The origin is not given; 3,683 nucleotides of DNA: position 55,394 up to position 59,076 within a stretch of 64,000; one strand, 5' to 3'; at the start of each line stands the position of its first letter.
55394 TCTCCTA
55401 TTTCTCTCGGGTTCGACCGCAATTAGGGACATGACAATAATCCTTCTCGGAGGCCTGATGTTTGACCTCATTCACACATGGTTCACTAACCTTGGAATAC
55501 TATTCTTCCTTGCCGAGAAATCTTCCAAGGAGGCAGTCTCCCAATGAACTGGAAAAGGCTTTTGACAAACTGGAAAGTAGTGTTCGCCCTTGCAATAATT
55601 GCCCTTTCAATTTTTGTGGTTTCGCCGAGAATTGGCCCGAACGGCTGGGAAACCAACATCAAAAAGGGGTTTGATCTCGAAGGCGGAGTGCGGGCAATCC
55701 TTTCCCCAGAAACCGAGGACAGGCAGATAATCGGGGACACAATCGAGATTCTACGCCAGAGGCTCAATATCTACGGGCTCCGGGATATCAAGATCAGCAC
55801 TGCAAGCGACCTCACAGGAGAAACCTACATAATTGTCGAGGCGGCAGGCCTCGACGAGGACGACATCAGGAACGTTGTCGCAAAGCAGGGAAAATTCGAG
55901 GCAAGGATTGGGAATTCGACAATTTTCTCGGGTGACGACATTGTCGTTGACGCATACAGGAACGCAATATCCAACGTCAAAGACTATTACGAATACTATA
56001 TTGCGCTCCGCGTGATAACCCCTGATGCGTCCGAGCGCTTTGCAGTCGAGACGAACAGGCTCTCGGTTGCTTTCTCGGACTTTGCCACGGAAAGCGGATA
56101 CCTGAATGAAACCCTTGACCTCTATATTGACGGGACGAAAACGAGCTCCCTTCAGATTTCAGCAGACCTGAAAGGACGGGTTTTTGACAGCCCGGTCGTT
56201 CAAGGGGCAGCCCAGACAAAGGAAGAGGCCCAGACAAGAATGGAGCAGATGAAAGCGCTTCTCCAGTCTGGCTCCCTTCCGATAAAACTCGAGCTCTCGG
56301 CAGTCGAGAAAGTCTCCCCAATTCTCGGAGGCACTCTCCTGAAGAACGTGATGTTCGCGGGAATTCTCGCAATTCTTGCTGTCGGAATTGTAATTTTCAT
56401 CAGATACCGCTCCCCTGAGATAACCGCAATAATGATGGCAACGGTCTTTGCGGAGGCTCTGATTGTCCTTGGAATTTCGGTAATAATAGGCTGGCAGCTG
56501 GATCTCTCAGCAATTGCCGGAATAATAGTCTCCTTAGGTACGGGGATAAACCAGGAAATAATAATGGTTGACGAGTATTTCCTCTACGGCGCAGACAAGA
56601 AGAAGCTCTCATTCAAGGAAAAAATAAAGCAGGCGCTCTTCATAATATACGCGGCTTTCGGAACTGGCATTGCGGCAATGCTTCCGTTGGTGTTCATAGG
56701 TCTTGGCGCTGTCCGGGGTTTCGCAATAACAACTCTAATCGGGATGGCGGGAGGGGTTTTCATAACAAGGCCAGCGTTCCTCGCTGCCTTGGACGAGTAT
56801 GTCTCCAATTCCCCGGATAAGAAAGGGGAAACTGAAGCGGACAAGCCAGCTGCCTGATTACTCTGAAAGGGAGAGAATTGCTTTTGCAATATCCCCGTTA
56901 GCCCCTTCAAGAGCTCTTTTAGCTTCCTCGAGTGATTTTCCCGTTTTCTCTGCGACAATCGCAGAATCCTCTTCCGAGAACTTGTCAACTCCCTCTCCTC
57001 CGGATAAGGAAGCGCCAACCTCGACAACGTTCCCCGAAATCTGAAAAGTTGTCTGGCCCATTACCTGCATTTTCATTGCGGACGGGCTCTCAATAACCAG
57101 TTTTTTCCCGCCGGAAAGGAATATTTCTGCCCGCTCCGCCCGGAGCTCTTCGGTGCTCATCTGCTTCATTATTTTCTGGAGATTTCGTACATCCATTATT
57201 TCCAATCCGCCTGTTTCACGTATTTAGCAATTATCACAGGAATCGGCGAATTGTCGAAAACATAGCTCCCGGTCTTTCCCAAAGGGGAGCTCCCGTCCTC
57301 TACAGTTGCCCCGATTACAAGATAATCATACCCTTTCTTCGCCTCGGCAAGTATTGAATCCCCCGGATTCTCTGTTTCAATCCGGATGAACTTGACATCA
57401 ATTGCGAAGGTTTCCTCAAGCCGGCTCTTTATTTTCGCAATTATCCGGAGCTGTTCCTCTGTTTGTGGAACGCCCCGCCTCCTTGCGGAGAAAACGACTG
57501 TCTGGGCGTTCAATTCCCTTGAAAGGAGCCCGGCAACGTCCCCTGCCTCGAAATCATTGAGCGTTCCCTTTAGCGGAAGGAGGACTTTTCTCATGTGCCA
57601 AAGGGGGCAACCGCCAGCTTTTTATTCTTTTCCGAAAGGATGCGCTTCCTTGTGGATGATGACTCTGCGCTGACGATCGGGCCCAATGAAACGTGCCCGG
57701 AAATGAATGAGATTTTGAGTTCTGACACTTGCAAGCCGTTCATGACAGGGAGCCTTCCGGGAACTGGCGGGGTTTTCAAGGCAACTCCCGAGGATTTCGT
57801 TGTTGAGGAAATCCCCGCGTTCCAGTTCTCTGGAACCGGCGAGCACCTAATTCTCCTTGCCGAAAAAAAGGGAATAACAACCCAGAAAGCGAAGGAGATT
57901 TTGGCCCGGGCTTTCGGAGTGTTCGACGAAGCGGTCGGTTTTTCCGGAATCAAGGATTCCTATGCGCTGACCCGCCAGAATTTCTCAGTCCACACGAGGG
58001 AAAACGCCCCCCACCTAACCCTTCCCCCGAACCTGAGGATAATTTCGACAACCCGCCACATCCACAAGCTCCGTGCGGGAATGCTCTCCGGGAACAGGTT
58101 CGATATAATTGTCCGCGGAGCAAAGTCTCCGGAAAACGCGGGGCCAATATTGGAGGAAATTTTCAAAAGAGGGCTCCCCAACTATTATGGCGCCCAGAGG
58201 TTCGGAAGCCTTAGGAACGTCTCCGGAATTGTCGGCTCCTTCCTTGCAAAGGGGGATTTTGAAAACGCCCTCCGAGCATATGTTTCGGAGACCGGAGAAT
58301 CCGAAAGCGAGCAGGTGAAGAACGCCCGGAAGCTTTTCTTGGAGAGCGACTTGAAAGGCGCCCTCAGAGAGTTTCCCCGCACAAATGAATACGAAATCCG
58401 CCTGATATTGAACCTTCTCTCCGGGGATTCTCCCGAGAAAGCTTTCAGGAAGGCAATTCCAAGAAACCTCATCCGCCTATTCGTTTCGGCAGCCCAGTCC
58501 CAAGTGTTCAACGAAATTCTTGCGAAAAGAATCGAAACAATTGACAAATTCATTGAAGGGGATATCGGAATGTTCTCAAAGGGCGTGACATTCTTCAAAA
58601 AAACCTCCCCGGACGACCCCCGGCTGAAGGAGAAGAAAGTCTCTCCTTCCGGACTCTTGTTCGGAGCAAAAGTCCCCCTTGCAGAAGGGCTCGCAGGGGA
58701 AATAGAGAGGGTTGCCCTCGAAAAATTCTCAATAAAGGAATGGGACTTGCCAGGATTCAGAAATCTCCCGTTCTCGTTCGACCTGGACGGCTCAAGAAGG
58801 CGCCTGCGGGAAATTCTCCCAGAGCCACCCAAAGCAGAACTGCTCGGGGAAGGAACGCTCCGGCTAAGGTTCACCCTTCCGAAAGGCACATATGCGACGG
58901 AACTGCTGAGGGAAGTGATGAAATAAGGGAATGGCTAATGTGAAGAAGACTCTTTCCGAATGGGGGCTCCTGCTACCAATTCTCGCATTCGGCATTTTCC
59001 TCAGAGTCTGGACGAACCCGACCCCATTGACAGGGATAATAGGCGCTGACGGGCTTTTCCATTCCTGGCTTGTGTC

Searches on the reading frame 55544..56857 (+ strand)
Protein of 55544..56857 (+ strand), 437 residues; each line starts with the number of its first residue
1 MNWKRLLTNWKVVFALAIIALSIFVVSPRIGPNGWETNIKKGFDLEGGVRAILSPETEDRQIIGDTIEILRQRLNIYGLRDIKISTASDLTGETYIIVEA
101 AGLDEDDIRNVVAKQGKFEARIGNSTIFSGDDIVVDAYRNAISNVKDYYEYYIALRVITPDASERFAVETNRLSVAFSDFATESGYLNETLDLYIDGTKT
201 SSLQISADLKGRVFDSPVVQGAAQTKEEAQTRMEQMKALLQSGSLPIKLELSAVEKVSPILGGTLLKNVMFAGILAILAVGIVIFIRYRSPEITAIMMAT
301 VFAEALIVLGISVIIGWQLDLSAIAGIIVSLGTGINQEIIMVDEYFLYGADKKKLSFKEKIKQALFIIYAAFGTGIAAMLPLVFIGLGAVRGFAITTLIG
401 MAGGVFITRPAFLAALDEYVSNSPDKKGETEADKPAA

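Call 45: search_protein_families(library=ncbifam, proteins=[window:55544-56857:+], max_evalue=0.00001)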
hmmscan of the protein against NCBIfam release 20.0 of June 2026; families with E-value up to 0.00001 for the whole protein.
window:55544-56857:+ (437 aa): 17 families
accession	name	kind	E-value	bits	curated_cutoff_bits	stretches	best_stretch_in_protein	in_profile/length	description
NF006218.0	PRK08343.1-4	subfamily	7.8e-92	308.1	383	1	2-420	2-389/392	preprotein translocase subunit SecD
NF006217.0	PRK08343.1-3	equivalog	6.9e-72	242.8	491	1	65-414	194-534/544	preprotein translocase subunit SecD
NF006216.0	PRK08343.1-2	equivalog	6.4e-60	203.4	519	2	218-412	297-494/506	preprotein translocase subunit SecD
NF006215.0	PRK08343.1-1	equivalog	4.6e-51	174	666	1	65-416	148-514/522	preprotein translocase subunit SecD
TIGR01129.1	secD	equivalog_domain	8.9e-28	97.5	244.4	1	42-406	2-387/397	protein translocase subunit SecD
NF009583.0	PRK13024.1-3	subfamily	6.7e-26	90.5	721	1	10-406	6-418/755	protein translocase subunit SecDF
TIGR00916.1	2A0604s01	subfamily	3.5e-25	89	148.6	1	216-406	32-228/231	SecD/SecF family protein translocase subunit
NF009584.0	PRK13024.1-4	equivalog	3.8e-21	75.1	1171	1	37-402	30-395/759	protein translocase subunit SecDF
NF009581.0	PRK13024.1-1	equivalog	4.3e-18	64.8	1058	1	23-408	14-398/752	protein translocase subunit SecDF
TIGR00966.2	transloc_SecF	equivalog_domain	7.2e-17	61.8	160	1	222-406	83-266/279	protein translocase subunit SecF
NF011315.0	PRK14726.1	equivalog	1.6e-15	56.3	1249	1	213-407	317-512/855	protein translocase subunit SecDF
NF009580.0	PRK13023.1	equivalog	1e-13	50.4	1153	1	37-408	60-436/775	protein translocase subunit SecDF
NF009585.0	PRK13024.1-5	equivalog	1.6e-12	46.3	1037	1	234-407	462-639/993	protein translocase subunit SecDF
NF006354.0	PRK08578.1-2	equivalog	1.4e-07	31.2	353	1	252-385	110-238/296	preprotein translocase subunit SecF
NF009540.0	PRK12911.1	equivalog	7.2e-07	26.9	1878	1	214-407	856-1049/1403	bifunctional preprotein translocase subunit SecD/SecF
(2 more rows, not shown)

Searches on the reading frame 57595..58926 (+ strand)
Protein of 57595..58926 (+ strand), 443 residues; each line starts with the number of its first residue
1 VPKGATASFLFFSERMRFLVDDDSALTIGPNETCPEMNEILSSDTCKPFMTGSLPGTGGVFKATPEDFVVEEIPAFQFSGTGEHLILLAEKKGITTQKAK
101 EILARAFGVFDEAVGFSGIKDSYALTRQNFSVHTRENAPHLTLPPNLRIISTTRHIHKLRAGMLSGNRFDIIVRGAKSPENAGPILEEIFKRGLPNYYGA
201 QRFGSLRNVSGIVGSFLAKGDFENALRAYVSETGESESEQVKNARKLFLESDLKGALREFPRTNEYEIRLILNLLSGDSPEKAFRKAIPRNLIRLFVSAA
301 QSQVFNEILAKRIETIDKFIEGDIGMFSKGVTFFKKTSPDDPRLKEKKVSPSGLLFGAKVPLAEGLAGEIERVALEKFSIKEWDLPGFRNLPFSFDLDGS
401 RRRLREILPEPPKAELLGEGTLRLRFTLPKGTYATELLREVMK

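Call 45: search_protein_families(library=ncbifam, proteins=[window:57595-58926:+], max_evalue=0.00001)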
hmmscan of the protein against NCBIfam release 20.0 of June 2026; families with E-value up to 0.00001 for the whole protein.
window:57595-58926:+ (443 aa): 7 families
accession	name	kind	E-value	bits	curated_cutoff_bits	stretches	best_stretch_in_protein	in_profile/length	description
TIGR00094.1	tRNA_TruD_broad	equivalog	2.6e-73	247.8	172.2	1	53-443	15-409/413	tRNA pseudouridine(13) synthase TruD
NF002153.0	PRK00984.1-2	equivalog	1.2e-60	205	413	2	58-205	18-169/353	tRNA pseudouridine(13) synthase TruD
NF002158.0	PRK00984.2-3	equivalog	2e-57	195.3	654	1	55-443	21-443/449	tRNA pseudouridine(13) synthase TruD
NF002154.0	PRK00984.1-3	equivalog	1.8e-48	165.2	469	2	60-207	20-170/368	tRNA pseudouridine(13) synthase TruD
NF002155.0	PRK00984.1-4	equivalog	6.7e-48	163.4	445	2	55-205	14-167/349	tRNA pseudouridine(13) synthase TruD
NF002160.0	PRK00984.2-5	equivalog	4.5e-37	128.1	428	1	62-441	6-388/395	tRNA pseudouridine(13) synthase TruD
NF002156.0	PRK00984.2-1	equivalog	5.3e-29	101.4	583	1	61-313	3-258/389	tRNA pseudouridine(13) synthase TruD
